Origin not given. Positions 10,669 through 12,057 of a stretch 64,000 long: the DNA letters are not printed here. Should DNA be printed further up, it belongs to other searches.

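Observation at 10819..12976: TsaC-TsaE fusion gene directly coupled to tsaD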

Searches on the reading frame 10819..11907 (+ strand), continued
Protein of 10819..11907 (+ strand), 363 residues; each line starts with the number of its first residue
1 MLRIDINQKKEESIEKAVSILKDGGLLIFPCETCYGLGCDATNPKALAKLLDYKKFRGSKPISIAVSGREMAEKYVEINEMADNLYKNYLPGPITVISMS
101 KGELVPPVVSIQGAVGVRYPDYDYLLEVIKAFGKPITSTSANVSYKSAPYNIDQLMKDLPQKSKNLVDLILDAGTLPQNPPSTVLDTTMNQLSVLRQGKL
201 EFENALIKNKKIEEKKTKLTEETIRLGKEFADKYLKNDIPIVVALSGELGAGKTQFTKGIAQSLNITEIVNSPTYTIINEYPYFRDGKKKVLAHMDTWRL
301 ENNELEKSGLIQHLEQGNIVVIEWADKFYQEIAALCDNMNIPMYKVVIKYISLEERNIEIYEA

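Call 51: list_cluster_members(proteins=[P0295, P0360, P0287, P0289, P0364, P0320, P0281, P0297, P0302, P0340])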
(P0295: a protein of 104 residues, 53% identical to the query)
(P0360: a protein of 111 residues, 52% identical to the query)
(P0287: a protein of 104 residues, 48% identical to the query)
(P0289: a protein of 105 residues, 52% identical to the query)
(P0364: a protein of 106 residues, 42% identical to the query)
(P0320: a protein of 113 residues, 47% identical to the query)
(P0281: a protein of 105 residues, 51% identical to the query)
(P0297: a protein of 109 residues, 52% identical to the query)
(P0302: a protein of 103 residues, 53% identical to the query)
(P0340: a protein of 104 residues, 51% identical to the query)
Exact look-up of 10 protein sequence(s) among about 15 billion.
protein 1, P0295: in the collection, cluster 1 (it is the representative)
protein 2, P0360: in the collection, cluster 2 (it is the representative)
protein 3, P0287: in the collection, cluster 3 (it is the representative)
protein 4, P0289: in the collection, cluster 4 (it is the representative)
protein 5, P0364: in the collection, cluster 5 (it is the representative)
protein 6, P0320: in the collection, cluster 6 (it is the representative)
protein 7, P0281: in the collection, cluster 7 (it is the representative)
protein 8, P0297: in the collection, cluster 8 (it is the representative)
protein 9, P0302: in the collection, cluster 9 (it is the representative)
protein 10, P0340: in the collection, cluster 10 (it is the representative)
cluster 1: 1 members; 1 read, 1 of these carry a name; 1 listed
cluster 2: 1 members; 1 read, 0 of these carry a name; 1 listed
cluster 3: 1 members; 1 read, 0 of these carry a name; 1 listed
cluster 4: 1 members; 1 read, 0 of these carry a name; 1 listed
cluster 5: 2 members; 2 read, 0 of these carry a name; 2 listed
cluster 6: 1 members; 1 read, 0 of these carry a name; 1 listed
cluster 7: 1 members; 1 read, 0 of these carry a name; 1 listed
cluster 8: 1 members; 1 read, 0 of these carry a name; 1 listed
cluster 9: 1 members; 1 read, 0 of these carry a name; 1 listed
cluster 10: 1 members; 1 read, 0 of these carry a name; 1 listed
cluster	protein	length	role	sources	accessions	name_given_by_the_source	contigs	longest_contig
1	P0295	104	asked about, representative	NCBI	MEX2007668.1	MAG: tRNA (adenosine(37)-N6)-threonylcarbamoyltransferase complex dimerization subunit ...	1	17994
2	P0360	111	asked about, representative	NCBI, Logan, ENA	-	-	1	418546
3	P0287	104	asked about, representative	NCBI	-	-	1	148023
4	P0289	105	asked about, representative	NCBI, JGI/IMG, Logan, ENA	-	-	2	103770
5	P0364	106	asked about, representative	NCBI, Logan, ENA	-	-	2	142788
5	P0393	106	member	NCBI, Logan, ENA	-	-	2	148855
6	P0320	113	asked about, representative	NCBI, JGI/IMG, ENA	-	-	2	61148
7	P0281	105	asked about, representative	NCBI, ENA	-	-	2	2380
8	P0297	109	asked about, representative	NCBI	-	-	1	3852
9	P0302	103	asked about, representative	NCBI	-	-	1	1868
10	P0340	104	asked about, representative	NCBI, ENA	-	-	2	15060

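Call 52: find_encoding_contigs(protein=P0360, flank=6000, max_places=1)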
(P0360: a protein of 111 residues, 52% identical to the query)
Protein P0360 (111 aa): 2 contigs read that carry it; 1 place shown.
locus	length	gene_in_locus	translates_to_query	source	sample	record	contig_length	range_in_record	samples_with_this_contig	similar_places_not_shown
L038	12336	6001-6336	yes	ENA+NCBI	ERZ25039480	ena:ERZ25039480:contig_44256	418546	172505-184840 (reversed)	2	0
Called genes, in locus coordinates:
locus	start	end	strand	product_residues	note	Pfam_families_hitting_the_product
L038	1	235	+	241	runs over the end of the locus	PF00005:ABC_tran, PF13304:AAA_21 (faint)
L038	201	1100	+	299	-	PF18075:FtsX_ECD, PF02687:FtsX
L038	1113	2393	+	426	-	PF13529:Peptidase_C39_2 (faint)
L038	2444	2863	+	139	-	-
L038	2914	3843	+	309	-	-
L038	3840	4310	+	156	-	PF02367:TsaE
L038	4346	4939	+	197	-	PF01300:Sua5_yciO_yrdC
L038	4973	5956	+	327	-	PF13518:HTH_28, PF13551:HTH_29 (weak), PF13565:HTH_32, PF00665:rve, PF13683:rve_3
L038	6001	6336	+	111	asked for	PF00814:TsaD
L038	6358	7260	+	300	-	PF00188:CAP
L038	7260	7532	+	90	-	-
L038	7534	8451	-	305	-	PF00535:Glycos_transf_2, PF13641:Glyco_tranf_2_3, PF13632:Glyco_trans_2_3 (faint)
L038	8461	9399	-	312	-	PF00535:Glycos_transf_2, PF13641:Glyco_tranf_2_3, PF13632:Glyco_trans_2_3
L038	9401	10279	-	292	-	PF00535:Glycos_transf_2, PF10111:Glyco_tranf_2_2, PF13641:Glyco_tranf_2_3, PF13712:Glyco_tranf_2_5 (weak), PF13632:Glyco_trans_2_3 (weak)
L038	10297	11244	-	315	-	PF00535:Glycos_transf_2, PF13641:Glyco_tranf_2_3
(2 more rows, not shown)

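Call 53: find_encoding_contigs(protein=P0287, flank=6000, max_places=1)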
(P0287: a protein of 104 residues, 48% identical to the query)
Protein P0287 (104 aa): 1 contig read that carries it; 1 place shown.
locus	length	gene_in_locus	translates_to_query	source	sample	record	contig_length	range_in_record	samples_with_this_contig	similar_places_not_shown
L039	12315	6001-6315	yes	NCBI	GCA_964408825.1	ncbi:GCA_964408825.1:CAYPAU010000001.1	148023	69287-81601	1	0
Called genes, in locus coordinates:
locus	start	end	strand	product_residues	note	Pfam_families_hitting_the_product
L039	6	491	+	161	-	-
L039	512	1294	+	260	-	PF20720:nSTAND3 (faint), PF00005:ABC_tran, PF25199:nSTAND_NTPase5 (faint), PF13304:AAA_21 (faint)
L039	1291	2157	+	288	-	PF18075:FtsX_ECD, PF02687:FtsX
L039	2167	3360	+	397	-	PF24161:CCDC39 (faint), PF01551:Peptidase_M23 (faint)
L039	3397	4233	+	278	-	-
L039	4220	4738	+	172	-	PF02367:TsaE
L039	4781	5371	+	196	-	PF01300:Sua5_yciO_yrdC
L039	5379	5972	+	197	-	PF08241:Methyltransf_11 (faint)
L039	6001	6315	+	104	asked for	PF00814:TsaD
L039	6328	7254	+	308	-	PF00188:CAP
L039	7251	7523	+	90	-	-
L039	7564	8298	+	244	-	PF00483:NTP_transferase, PF12804:NTP_transf_3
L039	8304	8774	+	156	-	PF00293:NUDIX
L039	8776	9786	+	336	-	PF01073:3Beta_HSD, PF01370:Epimerase, PF02719:Polysacc_synt_2, PF04321:RmlD_sub_bind, PF07993:NAD_binding_4, PF13460:NAD_binding_10, PF16363:GDP_Man_Dehyd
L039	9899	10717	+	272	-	PF01370:Epimerase (weak), PF04321:RmlD_sub_bind, PF16363:GDP_Man_Dehyd (faint), PF02719:Polysacc_synt_2 (faint), PF01073:3Beta_HSD (weak), PF01370:Epimerase, PF04321:RmlD_sub_bind, PF07993:NAD_binding_4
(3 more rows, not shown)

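Call 57: fold_search(model_id=the predicted structure, library=pdb)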
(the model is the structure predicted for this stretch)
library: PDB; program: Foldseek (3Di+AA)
matches with E <= 10: 1104; with E <= 0.001: 38
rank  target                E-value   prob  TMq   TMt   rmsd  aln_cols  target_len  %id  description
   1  9dsv_A                1.7e-18  1.00  0.51  0.57  15.7       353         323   23  Thermotoga maritima threonylcarbamoyl adenylate synthase (TsaC2) in complex with N-carboxy-L-threonine, magnesium and  (released 2025-10-29)
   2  9dg5_B                2.3e-18  1.00  0.51  0.57  15.2       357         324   21  Thermotoga maritima threonylcarbamoyl adenylate synthase (TsaC2) in complex with L-threonine, magnesium and ATP (released 2025-11-12)
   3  9dsq_A                2.8e-18  1.00  0.50  0.56  15.6       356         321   22  Thermotoga maritima threonylcarbamoyl adenylate synthase (TsaC2) in complex with products TC-AMP and pyrophosphate (released 2025-10-29)
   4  6f87_A                3.2e-18  1.00  0.52  0.56  15.6       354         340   21  Crystal structure of P. abyssi Sua5 complexed with L-threonine and PPi (released 2018-04-25)
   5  9dsq_B                4.8e-18  1.00  0.51  0.57  15.5       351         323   23  Thermotoga maritima threonylcarbamoyl adenylate synthase (TsaC2) in complex with products TC-AMP and pyrophosphate (released 2025-10-29)
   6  6f89_B                5.1e-18  1.00  0.53  0.59  15.4       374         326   20  Structure of H234A/Y235A P.abyssi Sua5 (released 2018-04-25)
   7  9d3h_B                1.3e-17  1.00  0.51  0.55  15.6       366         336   22  Thermotoga maritima threonylcarbamoyl adenylate synthase (TsaC2) in complex with N-carboxy-L-threonine, magnesium and  (released 2025-12-10)
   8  6f8y_C                1.4e-17  1.00  0.53  0.57  15.3       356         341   19  Crystal structure of P. abyssi Sua5 complexed with L-threonine (released 2018-04-25)
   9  9dsw_B                1.6e-17  1.00  0.51  0.56  15.5       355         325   23  Thermotoga maritima threonylcarbamoyl adenylate synthase (TsaC2) in complex with L-threonine (released 2025-10-29)
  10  3aje                  1.9e-17  1.00  0.50  0.55  15.2       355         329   17  Crystal structure of S. tokodaii Sua5 complexed with L-threonine and AMPPNP (released 2011-04-13)
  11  2eqa                  2.1e-17  1.00  0.51  0.56  14.5       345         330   19  Crystal Structure of the hypothetical Sua5 protein from Sulfolobus tokodaii (released 2008-01-15)
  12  9d3h_A                2.1e-17  1.00  0.50  0.54  15.7       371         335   22  Thermotoga maritima threonylcarbamoyl adenylate synthase (TsaC2) in complex with N-carboxy-L-threonine, magnesium and  (released 2025-12-10)
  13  6f89_A                1.9e-16  1.00  0.53  0.56  15.5       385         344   19  Structure of H234A/Y235A P.abyssi Sua5 (released 2018-04-25)
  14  1k7j                  2.1e-15  1.00  0.51  0.86   2.6       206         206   24  Structural Genomics, protein TF1 (released 2002-08-14)
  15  5np9                  6.0e-13  1.00  0.34  0.76   3.3       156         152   35  Crystal structure of Bacillus subtilis YdiB in complex with ADP (released 2018-05-30)
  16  1hru_B                2.1e-12  1.00  0.45  0.85   2.7       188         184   21  THE STRUCTURE OF THE YRDC GENE PRODUCT FROM E.COLI (released 2001-01-31)
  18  1hru_A                7.3e-12  1.00  0.45  0.84   2.7       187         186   21  THE STRUCTURE OF THE YRDC GENE PRODUCT FROM E.COLI (released 2001-01-31)
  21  1htw_A                5.6e-11  1.00  0.35  0.76   2.6       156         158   33  COMPLEX OF HI0065 WITH ADP AND MAGNESIUM (released 2002-08-07)
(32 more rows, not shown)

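Call 58: find_encoding_contigs(protein=P0123, flank=10000, max_places=1)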
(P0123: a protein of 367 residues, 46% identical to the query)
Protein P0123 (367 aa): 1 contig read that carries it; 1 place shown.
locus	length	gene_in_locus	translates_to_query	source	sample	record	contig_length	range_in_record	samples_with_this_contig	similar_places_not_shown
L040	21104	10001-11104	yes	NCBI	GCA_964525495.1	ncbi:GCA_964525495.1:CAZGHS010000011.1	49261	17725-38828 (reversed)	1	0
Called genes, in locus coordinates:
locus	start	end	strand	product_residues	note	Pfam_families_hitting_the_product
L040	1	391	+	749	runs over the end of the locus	PF01138:RNase_PH, PF03725:RNase_PH_C (weak), PF01138:RNase_PH, PF00013:KH_1, PF00575:S1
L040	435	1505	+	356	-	PF07724:AAA_2 (weak), PF00004:AAA, PF07728:AAA_5 (weak), PF22667:Lon_lid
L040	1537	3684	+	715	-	PF00753:Lactamase_B, PF12706:Lactamase_B_2, PF07521:RMMBL (faint), PF22505:RNase_J_b_CASP, PF17770:RNase_J_C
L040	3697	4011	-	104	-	-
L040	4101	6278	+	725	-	PF17854:FtsK_alpha, PF01580:FtsK_SpoIIIE, PF09397:FtsK_gamma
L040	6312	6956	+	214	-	PF13413:HTH_25, PF13560:HTH_31 (weak), PF09136:Glucodextran_B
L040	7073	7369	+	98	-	-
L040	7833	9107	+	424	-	-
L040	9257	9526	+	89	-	-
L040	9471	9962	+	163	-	PF12732:YtxH (weak)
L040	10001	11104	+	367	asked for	PF01300:Sua5_yciO_yrdC, PF02367:TsaE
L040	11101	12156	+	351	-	PF00814:TsaD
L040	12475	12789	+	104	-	-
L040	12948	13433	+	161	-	PF22811:Zn_ribbon_NrdR, PF03477:ATP-cone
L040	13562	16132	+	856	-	PF00317:Ribonuc_red_lgN, PF02867:Ribonuc_red_lgC, PF12637:TSCPD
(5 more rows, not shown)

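Call 59: find_encoding_contigs(protein=P0215, flank=10000, max_places=1)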
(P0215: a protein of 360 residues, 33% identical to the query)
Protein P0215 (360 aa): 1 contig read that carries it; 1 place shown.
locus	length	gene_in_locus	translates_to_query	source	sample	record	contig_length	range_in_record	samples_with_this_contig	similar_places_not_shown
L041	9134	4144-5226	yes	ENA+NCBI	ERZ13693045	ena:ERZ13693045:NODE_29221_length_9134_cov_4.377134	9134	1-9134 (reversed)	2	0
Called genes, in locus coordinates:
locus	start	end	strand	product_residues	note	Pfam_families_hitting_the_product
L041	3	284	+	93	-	?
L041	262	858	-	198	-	-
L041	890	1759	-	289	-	PF00009:GTP_EFTU (faint), PF00350:Dynamin_N (weak), PF01926:MMR_HSR1, PF02421:FeoB_N, PF04548:AIG1, PF07650:KH_2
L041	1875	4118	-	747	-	PF00133:tRNA-synt_1, PF09334:tRNA-synt_1g (weak), PF13603:tRNA-synt_1_2, PF09334:tRNA-synt_1g (weak), PF08264:Anticodon_1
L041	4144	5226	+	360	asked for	PF01300:Sua5_yciO_yrdC, PF02367:TsaE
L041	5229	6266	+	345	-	PF00814:TsaD, PF22521:HypF_C_2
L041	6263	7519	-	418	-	PF00155:Aminotran_1_2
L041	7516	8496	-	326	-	PF01073:3Beta_HSD, PF01370:Epimerase, PF02719:Polysacc_synt_2 (faint), PF04321:RmlD_sub_bind, PF16363:GDP_Man_Dehyd, PF07993:NAD_binding_4 (weak)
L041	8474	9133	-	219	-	?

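Call 67: find_related_loci(query=A4, collection=metagenome_contigs, flank=10000)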
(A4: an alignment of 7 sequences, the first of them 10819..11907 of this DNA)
Query A4 (363 aa) in metagenome_contigs; peptide patterns used: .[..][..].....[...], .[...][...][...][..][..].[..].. (x = any residue, [..] = any of these).
600 stretches matched a pattern (row limit reached: there are more); 585 encode a relative of the query (tblastn E <= 1e-3); the best 80 are kept; 80 distinct loci.
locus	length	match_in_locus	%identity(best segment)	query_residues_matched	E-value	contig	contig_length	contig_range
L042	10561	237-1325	86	1-363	0e+0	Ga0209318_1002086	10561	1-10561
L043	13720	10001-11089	75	1-362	0e+0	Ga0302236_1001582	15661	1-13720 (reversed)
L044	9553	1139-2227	75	1-362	0e+0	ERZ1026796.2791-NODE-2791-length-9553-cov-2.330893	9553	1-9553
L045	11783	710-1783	67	3-363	2e-165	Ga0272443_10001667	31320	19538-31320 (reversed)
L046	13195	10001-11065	54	11-363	3e-126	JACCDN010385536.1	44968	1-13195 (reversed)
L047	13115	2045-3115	48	9-361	7e-104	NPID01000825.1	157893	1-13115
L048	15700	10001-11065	46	11-362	2e-100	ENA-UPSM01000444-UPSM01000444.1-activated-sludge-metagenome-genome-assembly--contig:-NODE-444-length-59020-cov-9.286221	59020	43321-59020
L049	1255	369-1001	72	4-214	2e-108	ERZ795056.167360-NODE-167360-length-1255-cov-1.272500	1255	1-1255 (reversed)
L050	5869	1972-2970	45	11-348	2e-93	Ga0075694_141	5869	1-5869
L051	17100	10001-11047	46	14-362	9e-93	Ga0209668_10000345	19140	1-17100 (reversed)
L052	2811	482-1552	46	6-359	7e-95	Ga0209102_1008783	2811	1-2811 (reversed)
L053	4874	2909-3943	44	1-352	1e-92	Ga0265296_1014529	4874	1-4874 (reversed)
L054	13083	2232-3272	44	10-358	3e-92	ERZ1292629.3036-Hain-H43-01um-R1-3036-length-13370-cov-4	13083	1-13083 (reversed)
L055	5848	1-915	50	61-362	3e-92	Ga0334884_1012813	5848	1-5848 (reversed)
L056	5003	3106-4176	44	6-359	8e-91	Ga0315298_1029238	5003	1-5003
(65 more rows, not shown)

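Call 71: search_solved_structures(query=A3, max_evalue=0.001)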
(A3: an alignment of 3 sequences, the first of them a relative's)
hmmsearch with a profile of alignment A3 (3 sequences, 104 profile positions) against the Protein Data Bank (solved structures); distinct sequences matched with E-value up to 0.001: 12.
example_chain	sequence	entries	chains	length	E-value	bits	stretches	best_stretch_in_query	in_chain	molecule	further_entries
3r6m_A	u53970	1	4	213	1.1e-13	54.3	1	3-90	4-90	YeaZ, resuscitation promoting factor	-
3zet_A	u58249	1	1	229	8.4e-11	45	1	1-90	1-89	PUTATIVE M22 PEPTIDASE YEAZ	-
2gel_A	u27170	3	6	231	8.6e-11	45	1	1-90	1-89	Putative Gram negative resuscitation promoting factor | PUTATIVE M22 PEPTIDASE YEAZ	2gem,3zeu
4wq4_C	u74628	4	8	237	1.5e-10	44.2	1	1-87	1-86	tRNA threonylcarbamoyladenosine biosynthesis protein TsaB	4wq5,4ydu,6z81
1okj_A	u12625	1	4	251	3.5e-10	43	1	4-87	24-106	TRNA THREONYLCARBAMOYLADENOSINE BIOSYNTHESIS PROTEIN TSAB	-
4y0w_A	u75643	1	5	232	4e-10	42.8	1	4-90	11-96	YeaZ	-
5br9_A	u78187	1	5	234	4.1e-10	42.8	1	4-90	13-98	Uncharacterized protein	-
6nak_A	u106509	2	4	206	3e-09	40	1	1-89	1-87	tRNA threonylcarbamoyladenosine biosynthesis protein TsaB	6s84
2a6a_A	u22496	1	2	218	3.4e-09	39.8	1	1-89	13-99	hypothetical protein TM0874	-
13fn_B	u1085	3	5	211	1.2e-08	38.1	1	4-89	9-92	tRNA threonylcarbamoyladenosine biosynthesis protein TsaB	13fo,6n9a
2ivn_A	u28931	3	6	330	0.00014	25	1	21-92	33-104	O-SIALOGLYCOPROTEIN ENDOPEPTIDASE | UP1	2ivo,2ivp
8iey_B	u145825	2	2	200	0.00052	23.2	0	1-91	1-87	Gcp-like domain-containing protein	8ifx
